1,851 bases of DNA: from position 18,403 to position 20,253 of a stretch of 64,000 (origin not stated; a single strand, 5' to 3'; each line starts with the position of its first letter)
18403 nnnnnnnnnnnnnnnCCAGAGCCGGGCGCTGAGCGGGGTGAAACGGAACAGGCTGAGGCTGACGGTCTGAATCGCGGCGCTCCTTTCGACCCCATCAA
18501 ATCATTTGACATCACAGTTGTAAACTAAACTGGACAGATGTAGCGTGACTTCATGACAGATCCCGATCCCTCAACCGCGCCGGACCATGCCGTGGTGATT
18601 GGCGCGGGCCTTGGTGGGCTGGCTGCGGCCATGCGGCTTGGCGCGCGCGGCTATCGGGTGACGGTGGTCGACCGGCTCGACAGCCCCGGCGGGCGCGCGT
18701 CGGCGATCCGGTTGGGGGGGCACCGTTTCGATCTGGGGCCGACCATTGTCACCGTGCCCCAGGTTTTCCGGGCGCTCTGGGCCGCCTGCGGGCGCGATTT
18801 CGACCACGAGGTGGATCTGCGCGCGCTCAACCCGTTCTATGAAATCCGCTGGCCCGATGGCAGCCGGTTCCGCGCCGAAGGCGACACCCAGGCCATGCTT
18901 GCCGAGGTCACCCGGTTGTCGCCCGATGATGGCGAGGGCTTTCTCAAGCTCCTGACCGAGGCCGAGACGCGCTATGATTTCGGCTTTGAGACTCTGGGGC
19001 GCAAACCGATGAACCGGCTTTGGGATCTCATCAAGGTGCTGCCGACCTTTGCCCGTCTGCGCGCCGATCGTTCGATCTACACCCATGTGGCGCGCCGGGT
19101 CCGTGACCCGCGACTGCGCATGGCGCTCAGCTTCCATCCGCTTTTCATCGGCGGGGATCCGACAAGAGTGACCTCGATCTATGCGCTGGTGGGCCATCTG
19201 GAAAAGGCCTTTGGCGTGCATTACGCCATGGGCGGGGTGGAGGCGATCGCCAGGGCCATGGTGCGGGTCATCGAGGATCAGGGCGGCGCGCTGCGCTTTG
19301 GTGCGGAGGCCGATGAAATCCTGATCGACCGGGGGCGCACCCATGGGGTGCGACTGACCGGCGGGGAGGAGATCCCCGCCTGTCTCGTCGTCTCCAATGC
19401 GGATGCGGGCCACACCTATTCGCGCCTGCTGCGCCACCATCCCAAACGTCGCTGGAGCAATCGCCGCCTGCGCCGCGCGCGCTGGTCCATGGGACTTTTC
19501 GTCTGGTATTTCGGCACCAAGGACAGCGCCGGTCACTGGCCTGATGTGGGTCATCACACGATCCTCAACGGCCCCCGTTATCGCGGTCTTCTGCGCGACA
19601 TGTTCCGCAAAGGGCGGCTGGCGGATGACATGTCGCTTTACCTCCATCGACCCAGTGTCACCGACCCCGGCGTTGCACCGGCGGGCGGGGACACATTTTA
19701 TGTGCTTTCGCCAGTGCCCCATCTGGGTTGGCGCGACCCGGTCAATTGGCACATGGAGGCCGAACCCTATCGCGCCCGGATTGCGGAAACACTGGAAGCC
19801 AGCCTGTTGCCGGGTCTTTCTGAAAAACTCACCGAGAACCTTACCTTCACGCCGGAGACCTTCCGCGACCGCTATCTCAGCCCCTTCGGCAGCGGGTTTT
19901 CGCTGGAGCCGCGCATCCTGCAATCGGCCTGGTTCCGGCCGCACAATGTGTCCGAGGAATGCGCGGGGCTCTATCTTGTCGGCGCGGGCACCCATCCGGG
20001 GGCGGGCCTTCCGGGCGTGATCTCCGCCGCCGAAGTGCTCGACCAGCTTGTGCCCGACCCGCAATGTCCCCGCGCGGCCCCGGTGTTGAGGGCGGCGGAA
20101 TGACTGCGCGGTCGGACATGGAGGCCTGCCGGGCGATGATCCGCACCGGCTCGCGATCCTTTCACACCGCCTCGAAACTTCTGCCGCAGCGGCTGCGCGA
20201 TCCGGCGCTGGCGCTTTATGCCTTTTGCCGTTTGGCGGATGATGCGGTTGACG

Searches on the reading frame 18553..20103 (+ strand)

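Call 99: search_protein_families(library=ncbifam, proteins=[window:18553-20103:+], max_evalue=0.00001)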
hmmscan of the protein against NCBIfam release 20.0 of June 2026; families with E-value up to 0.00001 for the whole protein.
window:18553-20103:+ (516 aa): 14 families
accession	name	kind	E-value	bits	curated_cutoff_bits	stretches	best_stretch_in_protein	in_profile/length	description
TIGR02734.1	crtI_fam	subfamily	1.2e-185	618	238.1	1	13-508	1-496/504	phytoene desaturase family protein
NF058655.1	CrtID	equivalog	9.2e-78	262.2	640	1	14-493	2-474/478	bifunctional phytoene desaturase/3,4-desaturase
NF045637.1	carotdesatCrtDProt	equivalog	4e-63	213.6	580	1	14-489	2-471/485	1-hydroxycarotenoid 3,4-desaturase CrtD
NF042421.1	hydcarot_desat_CrtD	equivalog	1.4e-48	165.6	500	1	12-502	3-485/487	1-hydroxycarotenoid 3,4-desaturase CrtD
TIGR02730.1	carot_isom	equivalog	4.7e-34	118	586.9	1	13-489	3-477/493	carotenoid isomerase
NF045689.1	BCarotKetCrtO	equivalog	8e-19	67.6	1000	1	207-293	220-307/563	beta-carotene ketolase CrtO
TIGR02733.1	desat_CrtD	equivalog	1.1e-16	60.6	549.7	1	12-66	3-57/492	C-3',4' desaturase CrtD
NF005560.0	PRK07233.1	equivalog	2.3e-12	46.5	252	1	13-59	3-49/435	hypothetical protein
TIGR03467.1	HpnE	equivalog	4.5e-12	46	283.05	1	14-65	2-55/430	hydroxysqualene dehydroxylase HpnE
NF002480.1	PRK01747.1-1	equivalog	2.4e-08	32.8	540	1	4-55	242-293/645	bifunctional tRNA (5-methylaminomethyl-2-thiouridine)(34)-methyltransferase MnmC2/FAD-dependent 5-carboxymethylaminomethyl-2-thiouridine(34)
NF005548.0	PRK07208.1-4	equivalog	5.4e-08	31.9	389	1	11-78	4-72/488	hypothetical protein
TIGR03197.1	MnmC_Cterm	equivalog_domain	7e-08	31.9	174.2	1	12-68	1-57/400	FAD-dependent 5-carboxymethylaminomethyl-2-thiouridine(34) oxidoreductase MnmC1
NF005547.0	PRK07208.1-3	equivalog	1e-06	27.8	380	1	11-62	5-56/465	hypothetical protein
NF009409.0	PRK12770.1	subfamily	3e-06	26.6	343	1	12-47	20-55/360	putative glutamate synthase subunit beta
